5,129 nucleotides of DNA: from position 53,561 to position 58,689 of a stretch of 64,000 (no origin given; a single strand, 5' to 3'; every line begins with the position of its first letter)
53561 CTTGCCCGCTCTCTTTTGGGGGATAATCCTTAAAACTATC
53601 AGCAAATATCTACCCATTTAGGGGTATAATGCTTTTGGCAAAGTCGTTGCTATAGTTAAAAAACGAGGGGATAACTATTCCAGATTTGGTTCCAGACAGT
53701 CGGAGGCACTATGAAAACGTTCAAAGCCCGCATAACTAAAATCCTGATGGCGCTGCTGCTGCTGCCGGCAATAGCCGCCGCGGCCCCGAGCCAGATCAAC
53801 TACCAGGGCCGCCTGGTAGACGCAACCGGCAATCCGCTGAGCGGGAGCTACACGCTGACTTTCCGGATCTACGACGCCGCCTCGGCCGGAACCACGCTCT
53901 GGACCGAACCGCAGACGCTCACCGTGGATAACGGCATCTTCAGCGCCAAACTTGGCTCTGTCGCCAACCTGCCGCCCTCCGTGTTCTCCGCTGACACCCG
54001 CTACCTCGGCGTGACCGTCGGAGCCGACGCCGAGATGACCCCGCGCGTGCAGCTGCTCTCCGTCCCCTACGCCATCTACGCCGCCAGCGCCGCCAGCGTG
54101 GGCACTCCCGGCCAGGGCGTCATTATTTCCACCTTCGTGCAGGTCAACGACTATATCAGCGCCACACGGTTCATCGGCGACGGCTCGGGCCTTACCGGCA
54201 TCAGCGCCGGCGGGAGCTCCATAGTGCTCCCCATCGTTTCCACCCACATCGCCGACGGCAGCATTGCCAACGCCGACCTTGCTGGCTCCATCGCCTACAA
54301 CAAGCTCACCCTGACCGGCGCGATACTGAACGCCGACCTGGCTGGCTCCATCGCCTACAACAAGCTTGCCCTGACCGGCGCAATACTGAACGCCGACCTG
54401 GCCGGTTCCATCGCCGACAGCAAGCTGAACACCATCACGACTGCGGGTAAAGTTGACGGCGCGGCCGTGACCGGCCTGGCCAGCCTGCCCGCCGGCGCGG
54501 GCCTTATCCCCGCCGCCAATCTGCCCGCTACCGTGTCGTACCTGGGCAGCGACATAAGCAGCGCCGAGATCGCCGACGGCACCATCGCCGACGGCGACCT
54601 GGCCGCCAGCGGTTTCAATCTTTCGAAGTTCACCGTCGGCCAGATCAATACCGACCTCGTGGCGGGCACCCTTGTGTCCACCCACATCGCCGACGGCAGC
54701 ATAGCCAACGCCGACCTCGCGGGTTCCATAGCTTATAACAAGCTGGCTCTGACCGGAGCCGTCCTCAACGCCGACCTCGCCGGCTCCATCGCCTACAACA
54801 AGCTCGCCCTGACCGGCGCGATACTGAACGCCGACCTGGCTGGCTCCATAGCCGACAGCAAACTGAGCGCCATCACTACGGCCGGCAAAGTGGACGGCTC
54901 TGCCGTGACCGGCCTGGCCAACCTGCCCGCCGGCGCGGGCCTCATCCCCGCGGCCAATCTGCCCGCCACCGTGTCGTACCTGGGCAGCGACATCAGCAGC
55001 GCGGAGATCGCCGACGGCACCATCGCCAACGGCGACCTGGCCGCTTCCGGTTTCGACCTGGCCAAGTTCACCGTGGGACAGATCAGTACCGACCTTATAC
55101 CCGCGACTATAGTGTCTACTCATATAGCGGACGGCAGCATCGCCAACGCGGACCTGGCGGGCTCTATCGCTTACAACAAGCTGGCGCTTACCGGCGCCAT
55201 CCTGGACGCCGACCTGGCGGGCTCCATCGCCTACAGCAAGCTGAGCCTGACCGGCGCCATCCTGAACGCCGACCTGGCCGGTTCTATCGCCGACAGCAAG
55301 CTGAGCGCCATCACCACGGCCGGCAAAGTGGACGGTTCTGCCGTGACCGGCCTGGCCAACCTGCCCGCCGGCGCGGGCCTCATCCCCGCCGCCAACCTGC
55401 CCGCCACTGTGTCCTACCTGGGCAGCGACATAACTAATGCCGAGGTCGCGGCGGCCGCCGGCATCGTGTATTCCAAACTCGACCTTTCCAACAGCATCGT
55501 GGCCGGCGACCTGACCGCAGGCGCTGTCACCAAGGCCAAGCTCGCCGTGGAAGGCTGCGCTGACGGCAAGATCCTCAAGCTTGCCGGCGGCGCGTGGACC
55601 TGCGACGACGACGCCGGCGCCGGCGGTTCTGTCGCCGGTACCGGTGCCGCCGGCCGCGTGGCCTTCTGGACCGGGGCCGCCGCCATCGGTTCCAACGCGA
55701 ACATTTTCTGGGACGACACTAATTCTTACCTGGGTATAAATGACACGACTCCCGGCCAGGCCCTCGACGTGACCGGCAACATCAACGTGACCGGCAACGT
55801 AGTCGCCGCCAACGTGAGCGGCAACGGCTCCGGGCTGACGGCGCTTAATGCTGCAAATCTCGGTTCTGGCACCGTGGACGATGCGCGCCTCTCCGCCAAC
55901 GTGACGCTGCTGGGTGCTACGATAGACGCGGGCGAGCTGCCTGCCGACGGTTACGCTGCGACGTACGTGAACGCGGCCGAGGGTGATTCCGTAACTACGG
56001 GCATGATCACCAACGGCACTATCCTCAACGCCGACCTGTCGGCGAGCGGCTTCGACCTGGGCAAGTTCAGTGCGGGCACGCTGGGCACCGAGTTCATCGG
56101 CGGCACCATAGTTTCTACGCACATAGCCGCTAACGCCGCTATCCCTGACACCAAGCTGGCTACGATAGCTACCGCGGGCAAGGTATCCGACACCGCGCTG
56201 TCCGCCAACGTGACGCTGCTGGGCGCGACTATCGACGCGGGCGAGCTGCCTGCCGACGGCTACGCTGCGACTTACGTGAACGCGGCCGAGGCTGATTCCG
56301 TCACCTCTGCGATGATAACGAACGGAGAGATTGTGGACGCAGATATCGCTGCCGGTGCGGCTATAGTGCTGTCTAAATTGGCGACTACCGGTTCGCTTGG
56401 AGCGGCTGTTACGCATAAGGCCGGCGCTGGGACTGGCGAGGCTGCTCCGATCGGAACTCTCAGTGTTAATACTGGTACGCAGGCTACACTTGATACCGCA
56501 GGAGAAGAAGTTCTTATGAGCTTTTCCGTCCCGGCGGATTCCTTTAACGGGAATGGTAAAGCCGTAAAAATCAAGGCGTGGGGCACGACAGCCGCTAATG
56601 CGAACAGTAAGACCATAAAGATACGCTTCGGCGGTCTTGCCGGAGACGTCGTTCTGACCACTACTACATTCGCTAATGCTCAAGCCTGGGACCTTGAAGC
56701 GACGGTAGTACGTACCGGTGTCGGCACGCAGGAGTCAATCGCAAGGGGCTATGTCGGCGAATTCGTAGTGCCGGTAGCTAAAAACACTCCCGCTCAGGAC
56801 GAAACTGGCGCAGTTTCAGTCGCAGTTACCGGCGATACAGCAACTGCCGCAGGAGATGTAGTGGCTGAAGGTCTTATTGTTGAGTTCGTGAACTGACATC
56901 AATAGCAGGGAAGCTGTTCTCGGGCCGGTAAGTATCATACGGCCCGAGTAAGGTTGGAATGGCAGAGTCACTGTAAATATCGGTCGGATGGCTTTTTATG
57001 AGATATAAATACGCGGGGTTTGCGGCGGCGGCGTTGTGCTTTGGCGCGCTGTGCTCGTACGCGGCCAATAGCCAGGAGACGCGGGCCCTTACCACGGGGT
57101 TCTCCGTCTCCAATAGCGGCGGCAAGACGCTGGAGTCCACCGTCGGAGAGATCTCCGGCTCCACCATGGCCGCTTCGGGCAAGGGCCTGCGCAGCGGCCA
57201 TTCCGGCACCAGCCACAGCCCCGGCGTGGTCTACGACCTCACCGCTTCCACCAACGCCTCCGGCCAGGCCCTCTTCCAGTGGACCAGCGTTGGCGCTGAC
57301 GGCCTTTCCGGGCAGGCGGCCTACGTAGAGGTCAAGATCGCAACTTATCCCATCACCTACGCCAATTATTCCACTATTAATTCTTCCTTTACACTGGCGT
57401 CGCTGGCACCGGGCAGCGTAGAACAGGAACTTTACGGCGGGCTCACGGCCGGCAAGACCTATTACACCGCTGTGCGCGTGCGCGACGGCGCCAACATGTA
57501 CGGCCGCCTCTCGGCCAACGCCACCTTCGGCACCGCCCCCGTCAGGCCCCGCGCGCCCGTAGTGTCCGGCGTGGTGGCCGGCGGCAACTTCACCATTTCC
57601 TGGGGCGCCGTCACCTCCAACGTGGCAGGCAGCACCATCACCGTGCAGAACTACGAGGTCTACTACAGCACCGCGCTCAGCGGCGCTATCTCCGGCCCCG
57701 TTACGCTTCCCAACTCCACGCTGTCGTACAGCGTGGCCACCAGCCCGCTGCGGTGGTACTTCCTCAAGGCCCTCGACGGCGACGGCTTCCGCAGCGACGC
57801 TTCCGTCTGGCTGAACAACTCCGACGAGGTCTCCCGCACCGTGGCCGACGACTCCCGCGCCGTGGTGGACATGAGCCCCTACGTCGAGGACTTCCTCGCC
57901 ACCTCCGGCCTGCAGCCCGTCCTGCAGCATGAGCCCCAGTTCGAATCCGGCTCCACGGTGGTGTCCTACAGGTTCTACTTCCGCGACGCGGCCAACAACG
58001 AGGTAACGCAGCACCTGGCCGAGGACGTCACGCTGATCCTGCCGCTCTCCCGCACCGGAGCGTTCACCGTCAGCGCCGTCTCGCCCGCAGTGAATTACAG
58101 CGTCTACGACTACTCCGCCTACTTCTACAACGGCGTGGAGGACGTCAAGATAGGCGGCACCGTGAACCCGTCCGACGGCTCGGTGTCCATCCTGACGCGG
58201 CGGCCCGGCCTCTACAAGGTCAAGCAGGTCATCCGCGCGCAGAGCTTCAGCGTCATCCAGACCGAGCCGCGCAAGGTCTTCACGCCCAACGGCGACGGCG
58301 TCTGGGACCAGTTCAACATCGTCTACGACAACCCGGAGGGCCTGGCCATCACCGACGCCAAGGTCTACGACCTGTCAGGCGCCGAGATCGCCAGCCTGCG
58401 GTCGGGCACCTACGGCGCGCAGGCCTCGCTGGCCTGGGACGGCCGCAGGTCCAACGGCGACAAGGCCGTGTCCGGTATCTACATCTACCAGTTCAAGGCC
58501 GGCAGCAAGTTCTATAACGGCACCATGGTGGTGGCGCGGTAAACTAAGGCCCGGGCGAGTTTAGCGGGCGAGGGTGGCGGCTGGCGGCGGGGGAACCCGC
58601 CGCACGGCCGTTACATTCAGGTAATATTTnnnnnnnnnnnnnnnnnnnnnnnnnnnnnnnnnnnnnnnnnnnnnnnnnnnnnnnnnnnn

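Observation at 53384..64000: Sigma-54-driven cluster of five co-directional genes of unknown function encoding a fibre, a CTD-bearing protein, a peptidoglycan-tethered barrel and giant coiled coils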

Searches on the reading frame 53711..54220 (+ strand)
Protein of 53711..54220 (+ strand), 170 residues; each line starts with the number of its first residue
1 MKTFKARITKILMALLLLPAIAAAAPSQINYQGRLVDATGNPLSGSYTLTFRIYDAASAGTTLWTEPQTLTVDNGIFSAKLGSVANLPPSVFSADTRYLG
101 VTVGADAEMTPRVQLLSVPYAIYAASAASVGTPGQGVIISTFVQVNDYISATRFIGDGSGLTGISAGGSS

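Call 46: search_protein_representatives(protein=window:53711-54220:+)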
Query: 170 residues. Proteins with E-value up to 0.001 (for the whole library): 48314; up to 1e-10: 22305; up to 1e-30: 48. The best 150 are listed.
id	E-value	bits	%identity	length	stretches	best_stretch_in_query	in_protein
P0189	2.1e-99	346.1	88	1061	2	1-170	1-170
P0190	3.7e-81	286.8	86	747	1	1-170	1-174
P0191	1.9e-65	235.7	70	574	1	1-167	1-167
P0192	8.3e-63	227.2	73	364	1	1-170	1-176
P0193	2.1e-61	222.6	72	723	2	1-170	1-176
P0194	2.6e-61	222.3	72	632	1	1-170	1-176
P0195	3.8e-61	221.8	58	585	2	1-170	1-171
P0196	4.6e-56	205.3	61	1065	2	1-168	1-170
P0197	6.5e-50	185.3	63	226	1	1-164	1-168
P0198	2.6e-49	183.4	59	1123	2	1-167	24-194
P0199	4.5e-49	182.6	70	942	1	1-133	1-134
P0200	6.7e-48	178.8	54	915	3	1-133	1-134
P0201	2.0e-42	161.0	60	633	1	1-146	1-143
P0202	9.5e-42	158.8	54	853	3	1-163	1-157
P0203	1.2e-41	158.5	54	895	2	9-157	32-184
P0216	1.5e-36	141.9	37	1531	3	16-135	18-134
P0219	8.2e-35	136.3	49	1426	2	1-159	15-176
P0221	1.7e-34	135.2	35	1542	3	12-139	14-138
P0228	1.3e-32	129.1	47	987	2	11-145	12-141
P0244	9.1e-30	119.9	43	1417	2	14-129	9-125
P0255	3.8e-29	117.9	46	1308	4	11-149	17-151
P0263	6.8e-29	117.0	52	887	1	9-122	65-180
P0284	1.9e-28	115.6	36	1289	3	23-163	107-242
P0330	1.5e-27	112.7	44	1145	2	13-132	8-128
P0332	1.5e-27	112.7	47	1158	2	6-132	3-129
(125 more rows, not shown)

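Call 47: list_cluster_members(proteins=[P0216, P0221, P0244, P0255, P0284, P0330, P0332, P0219, P0228, P0263])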
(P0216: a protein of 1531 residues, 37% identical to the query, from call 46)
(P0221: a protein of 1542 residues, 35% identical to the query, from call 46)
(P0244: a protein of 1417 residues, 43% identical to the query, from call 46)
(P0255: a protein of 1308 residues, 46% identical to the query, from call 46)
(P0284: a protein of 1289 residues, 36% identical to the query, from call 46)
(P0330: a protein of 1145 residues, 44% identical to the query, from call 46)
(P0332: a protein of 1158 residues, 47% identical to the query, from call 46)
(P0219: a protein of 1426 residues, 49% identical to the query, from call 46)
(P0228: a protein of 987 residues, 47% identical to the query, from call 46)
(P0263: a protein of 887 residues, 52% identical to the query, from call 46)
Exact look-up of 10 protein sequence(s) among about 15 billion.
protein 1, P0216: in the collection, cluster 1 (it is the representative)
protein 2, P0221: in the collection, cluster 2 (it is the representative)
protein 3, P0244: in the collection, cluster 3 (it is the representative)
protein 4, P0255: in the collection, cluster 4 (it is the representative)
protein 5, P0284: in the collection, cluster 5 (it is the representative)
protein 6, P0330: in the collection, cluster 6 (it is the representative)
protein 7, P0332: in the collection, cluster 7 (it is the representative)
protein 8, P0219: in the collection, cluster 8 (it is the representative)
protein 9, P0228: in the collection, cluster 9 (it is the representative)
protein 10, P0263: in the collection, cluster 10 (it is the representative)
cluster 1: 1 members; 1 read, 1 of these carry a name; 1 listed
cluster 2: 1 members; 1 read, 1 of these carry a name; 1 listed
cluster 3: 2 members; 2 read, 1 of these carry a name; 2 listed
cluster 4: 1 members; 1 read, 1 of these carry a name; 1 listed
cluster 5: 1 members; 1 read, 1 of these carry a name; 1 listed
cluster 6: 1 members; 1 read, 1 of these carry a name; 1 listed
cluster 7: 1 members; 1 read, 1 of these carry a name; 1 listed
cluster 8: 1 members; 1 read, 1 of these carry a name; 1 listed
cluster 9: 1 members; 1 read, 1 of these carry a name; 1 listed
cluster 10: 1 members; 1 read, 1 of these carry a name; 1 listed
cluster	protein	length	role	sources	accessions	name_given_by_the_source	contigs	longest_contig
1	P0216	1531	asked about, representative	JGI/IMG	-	DNA-binding beta-propeller fold protein YncE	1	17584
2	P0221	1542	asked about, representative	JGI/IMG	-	hypothetical protein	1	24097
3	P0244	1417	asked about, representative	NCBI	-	-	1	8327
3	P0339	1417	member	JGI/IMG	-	hypothetical protein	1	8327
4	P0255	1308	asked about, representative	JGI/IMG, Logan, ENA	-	hypothetical protein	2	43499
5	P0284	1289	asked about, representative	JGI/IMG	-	hypothetical protein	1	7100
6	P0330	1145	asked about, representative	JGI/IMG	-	hypothetical protein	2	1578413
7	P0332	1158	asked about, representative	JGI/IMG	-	hypothetical protein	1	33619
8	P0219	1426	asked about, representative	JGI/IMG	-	hypothetical protein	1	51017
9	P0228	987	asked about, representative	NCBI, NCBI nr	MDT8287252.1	MAG: hypothetical protein RQ748_09100 [Elusimicrobiales bacterium] | hypothetical protein [Elusimicrobiales bacterium]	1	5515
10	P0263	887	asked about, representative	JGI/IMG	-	hypothetical protein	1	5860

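Call 50: search_protein_families(library=ncbifam, alignment_id=A3, max_evalue=0.001)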
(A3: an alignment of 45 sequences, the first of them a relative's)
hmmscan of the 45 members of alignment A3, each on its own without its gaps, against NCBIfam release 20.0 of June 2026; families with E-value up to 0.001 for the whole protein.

A. member 1, P0189 (1061 aa): 2 families
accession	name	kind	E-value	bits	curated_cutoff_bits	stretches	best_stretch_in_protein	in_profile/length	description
NF053851.1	Bdello_MAT_N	subfamily_domain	5.9e-11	42.4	60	1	15-86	3-77/162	mosaic adhesive trimer family chimeric fiber protein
NF011904.1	PRK15377.1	subfamily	2.5e-07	29.5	500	0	426-520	44-132/606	type III secretion system effector HECT-type E3 ubiquitin transferase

B. families by the number of members that match (of 45 scanned): 24 families
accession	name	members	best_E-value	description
NF053851.1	Bdello_MAT_N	43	3.5e-25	mosaic adhesive trimer family chimeric fiber protein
NF052340.1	hydrazine_beta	2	1e-07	hydrazine synthase subunit beta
NF047769.1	LIC10067_lipo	2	1.8e-06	LIC10067 family putative lipoprotein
NF005852.0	PRK07773.1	1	3.7e-32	replicative DNA helicase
TIGR02145.1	Fib_succ_major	1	3e-29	FISUMP domain-containing protein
NF038330.1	adhesin_SclA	1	7.1e-13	LPXTG-anchored collagen-like adhesin Scl1/SclA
NF046116.1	adhesin_Lcl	1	2.6e-10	collagen-like adhesin Lcl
NF011418.0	PRK14845.1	1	2e-09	translation initiation factor IF-2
NF006079.0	PRK08225.1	1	5.6e-09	acetyl-CoA carboxylase biotin carboxyl carrier protein subunit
NF038162.1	RtcB_rel_intein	1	2.8e-08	intein-containing RtcB family protein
NF006947.1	PRK09429.1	1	3.5e-08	penicillin-insensitive murein endopeptidase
NF003158.0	PRK04132.1-3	1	5.2e-08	replication factor C small subunit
TIGR01443.1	intein_Cterm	1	8.3e-08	intein C-terminal splicing region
NF011491.0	PRK14898.1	1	1.2e-07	DNA-directed RNA polymerase subunit A''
NF011904.1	PRK15377.1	1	2.5e-07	type III secretion system effector HECT-type E3 ubiquitin transferase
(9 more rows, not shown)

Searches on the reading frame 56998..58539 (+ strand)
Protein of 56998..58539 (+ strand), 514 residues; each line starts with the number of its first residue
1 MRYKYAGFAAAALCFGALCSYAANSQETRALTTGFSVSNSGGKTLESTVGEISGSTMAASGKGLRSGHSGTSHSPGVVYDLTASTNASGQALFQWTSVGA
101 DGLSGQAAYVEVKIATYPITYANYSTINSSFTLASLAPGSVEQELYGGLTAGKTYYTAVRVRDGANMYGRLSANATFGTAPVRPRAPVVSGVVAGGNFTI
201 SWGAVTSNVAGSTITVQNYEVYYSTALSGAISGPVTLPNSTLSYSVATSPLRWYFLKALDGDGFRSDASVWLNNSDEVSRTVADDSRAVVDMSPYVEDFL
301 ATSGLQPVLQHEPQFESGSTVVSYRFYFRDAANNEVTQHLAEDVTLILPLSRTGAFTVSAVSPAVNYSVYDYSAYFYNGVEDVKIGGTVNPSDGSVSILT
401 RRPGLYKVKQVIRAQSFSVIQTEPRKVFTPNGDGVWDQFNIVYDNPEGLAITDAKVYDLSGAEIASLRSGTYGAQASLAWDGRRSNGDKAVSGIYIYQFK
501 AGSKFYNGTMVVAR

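Call 6: search_protein_families(library=pfam, proteins=[window:56998-58539:+], max_evalue=0.01)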
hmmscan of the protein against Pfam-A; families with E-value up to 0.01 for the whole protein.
window:56998-58539:+ (514 aa): 2 families
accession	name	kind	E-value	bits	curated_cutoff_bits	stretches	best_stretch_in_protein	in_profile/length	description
PF13585.12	CHU_C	-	1.1e-06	29.1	27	1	426-501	5-72/86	CHU_C Type IX secretion signal domain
PF13860.13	FlgD_ig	-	3.4e-06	27.4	27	1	452-501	25-75/79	FlgD Ig-like domain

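Call 7: search_protein_families(library=ncbifam, proteins=[window:56998-58539:+], max_evalue=0.01)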
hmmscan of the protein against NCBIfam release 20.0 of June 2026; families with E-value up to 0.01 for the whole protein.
window:56998-58539:+ (514 aa): 3 families
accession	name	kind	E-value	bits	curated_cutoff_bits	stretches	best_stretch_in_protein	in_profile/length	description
TIGR04131.1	Bac_Flav_CTERM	domain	0.00028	21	35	1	425-503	4-73/85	T9SS type B sorting domain-containing protein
NF033707.1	T9SS_sortase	equivalog_domain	0.00045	18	420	1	439-504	1012-1080/1095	type IX secretion system sortase PorU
TIGR04183.1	Por_Secre_tail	domain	0.0026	17.7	23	0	438-504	8-63/72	T9SS type A sorting domain-containing protein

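Call 41: find_homologous_proteins(query=window:56998-58539:+, max_evalue=0.001)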
Query window:56998-58539:+ (514 aa): 78 proteins with E <= 0.001 among 8000 candidates.
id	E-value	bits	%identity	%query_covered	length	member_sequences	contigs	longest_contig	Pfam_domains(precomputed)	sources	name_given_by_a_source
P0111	0.0e+0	1035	91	100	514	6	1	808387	PF13585.13,PF13860.13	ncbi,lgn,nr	ncbi:MAG: hypothetical protein PHV33_00010 [Elusimicrobiales bacterium]|nr:hypothetical protein [Elu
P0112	0.0e+0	1009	89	100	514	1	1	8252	PF13585.13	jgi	-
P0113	9.0e-281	950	83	100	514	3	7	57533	PF13585.13,PF13860.13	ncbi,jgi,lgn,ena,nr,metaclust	ncbi:MAG TPA: hypothetical protein DEQ38_10070 [Elusimicrobia bacterium]|nr:MAG: hypothetical protei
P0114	1.2e-269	913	80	100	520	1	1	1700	PF13585.13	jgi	jgi:hypothetical protein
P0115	5.8e-263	891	77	100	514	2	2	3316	PF13585.13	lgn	-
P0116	6.6e-263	891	79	100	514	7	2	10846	PF13585.13,PF13860.13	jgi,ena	-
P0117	2.0e-260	883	76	100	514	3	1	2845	PF13585.13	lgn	-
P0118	7.7e-249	844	72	100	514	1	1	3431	PF13585.13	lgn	-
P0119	1.4e-246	837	73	96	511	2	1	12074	PF13585.13,PF13860.13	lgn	-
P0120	2.7e-240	816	70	100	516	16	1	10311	PF13585.13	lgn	-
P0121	6.3e-239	812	69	100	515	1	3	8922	PF13585.13,PF13860.13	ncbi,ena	-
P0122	9.6e-239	811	70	100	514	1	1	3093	PF13585.13,PF13860.13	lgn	-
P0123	4.7e-238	809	71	96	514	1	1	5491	PF13585.13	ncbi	-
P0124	8.1e-238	808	70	100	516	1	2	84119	PF13585.13,PF13860.13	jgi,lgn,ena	-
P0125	2.1e-236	803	69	100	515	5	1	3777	PF13585.13,PF13860.13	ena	-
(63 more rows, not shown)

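Call 51: predict_structure(alignment_id=A2)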
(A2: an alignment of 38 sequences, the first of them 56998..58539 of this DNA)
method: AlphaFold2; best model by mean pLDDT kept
length: 514 residues; sequences in the alignment: 38
mean_pLDDT: 70.2   pTM: 0.48
mean pLDDT of the five models: 70.2, 70.1, 68.2, 65.7, 65.4
residues with pLDDT >= 90: 59; 70-90: 269; 50-70: 84; < 50: 102
segments of 3 or more residues with pLDDT < 50: 1-11, 13-78, 101-105, 354-370
pLDDT, mean of each block of 10 residues (from residue 1): 40 46 30 27 32 27 31 44 71 69 54 87 78 67 80 83 67 77 74 82 76 86 79 92 91 89 79 67 62 67 75 78 85 73 80 45 37 82 79 73 88 78 77 64 82 92 90 78 86 92 91 82
secondary structure, 60 per line:
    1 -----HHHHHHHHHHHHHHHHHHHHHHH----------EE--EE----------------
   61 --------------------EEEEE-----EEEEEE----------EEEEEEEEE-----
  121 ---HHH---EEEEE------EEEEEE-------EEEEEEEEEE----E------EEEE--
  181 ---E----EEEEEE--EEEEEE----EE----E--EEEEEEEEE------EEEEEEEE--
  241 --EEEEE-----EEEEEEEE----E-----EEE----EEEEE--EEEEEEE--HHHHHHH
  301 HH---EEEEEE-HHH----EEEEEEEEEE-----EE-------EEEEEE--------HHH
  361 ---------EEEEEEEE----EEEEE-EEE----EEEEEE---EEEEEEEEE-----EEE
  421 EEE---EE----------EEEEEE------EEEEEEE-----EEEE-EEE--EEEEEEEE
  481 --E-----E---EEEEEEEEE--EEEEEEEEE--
elements in order: H6-28 E81-85 E91-96 E107-115 E130-134 E141-146 E154-163 E175-178 E189-194 E197-202 E216-224 E231-238 E243-247 E253-260 E271-273 E278-282 E285-291 H294-302 E306-311 E320-329 E344-349 E370-377 E382-386 E388-390 E395-400 E404-412 E418-423 E439-444 E451-457 E463-466 E468-470 E473-480 E493-501 E504-512

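Call 55: fold_search(model_id=the predicted structure, library=pdb)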
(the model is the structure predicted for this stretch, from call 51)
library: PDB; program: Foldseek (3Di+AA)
matches with E <= 10: 1974; with E <= 0.001: 281
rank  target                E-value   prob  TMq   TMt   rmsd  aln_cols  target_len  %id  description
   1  6tpw                  1.9e-09  1.00  0.18  0.23  25.3       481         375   12  Crystal structures of FNIII domain one through four of the human leucocyte common antigen-related protein ( LAR) (released 2020-05-13)
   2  8v2b_B                2.5e-08  1.00  0.19  0.17  17.1       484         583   12  Cryo-EM structure of mouse type II OSM receptor complex: model for full extracellular assembly (released 2024-11-20)
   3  3p4l                  4.0e-08  1.00  0.18  0.39  10.2       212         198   15  Crystal structure of a hemojuvelin-binding fragment of neogenin (released 2010-11-17)
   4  6tpu_A                7.5e-08  1.00  0.18  0.38  10.1       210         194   16  Crystal structures of FNIII domain three and four of the human leucocyte common antigen-related protein, LAR (released 2020-05-13)
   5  4bqb_C                7.9e-08  1.00  0.19  0.41  10.3       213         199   16  Crystal structure of the FN5 and FN6 domains of NEO1, form 2 (released 2013-06-12)
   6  4bqb_A                7.9e-08  1.00  0.18  0.41  10.8       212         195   16  Crystal structure of the FN5 and FN6 domains of NEO1, form 2 (released 2013-06-12)
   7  2vkx_E                7.9e-08  1.00  0.15  0.36  12.7       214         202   16  Human NCAM, FN3 domains 1 and 2, M610R mutant (released 2008-02-26)
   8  1qg3_B                8.3e-08  1.00  0.19  0.42   9.7       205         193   19  CRYSTAL STRUCTURE OF A TANDEM PAIR OF FIBRONECTIN TYPE III DOMAINS FROM THE CYTOPLASMIC TAIL OF INTEGRIN ALPHA6 BETA4 (released 1999-08-20)
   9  8v29_B                8.3e-08  1.00  0.18  0.16  17.7       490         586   11  Cryo-EM structure of human type I OSM receptor complex: model for full extracellular assembly (released 2024-11-20)
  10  8v29_C                8.7e-08  1.00  0.20  0.14  17.8       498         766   11  Cryo-EM structure of human type I OSM receptor complex: model for full extracellular assembly (released 2024-11-20)
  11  4bq9_A                9.1e-08  1.00  0.19  0.39  10.3       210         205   16  Crystal structure of the FN5 and FN6 domains of NEO1, form 1 (released 2013-06-12)
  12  9bfp_A                9.1e-08  1.00  0.17  0.10  25.4       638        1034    9  Cryo-EM structure of Sevenless extracellular domain (monomer) (released 2025-01-29)
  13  4bqb_B                9.6e-08  1.00  0.19  0.41  10.8       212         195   16  Crystal structure of the FN5 and FN6 domains of NEO1, form 2 (released 2013-06-12)
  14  4ui2_A                9.6e-08  1.00  0.18  0.38  11.2       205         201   17  Crystal structure of the ternary RGMB-BMP2-NEO1 complex (released 2015-05-06)
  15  4bq8_A                1.0e-07  1.00  0.19  0.41  10.9       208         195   17  Crystal structure of the RGMB-NEO1 complex form 3 (released 2013-06-12)
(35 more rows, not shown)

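Call 71: search_protein_families(library=phrogs, proteins=[window:56998-58539:+], max_evalue=0.001)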
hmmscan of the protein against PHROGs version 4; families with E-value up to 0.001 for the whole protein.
window:56998-58539:+ (514 aa): 0 families
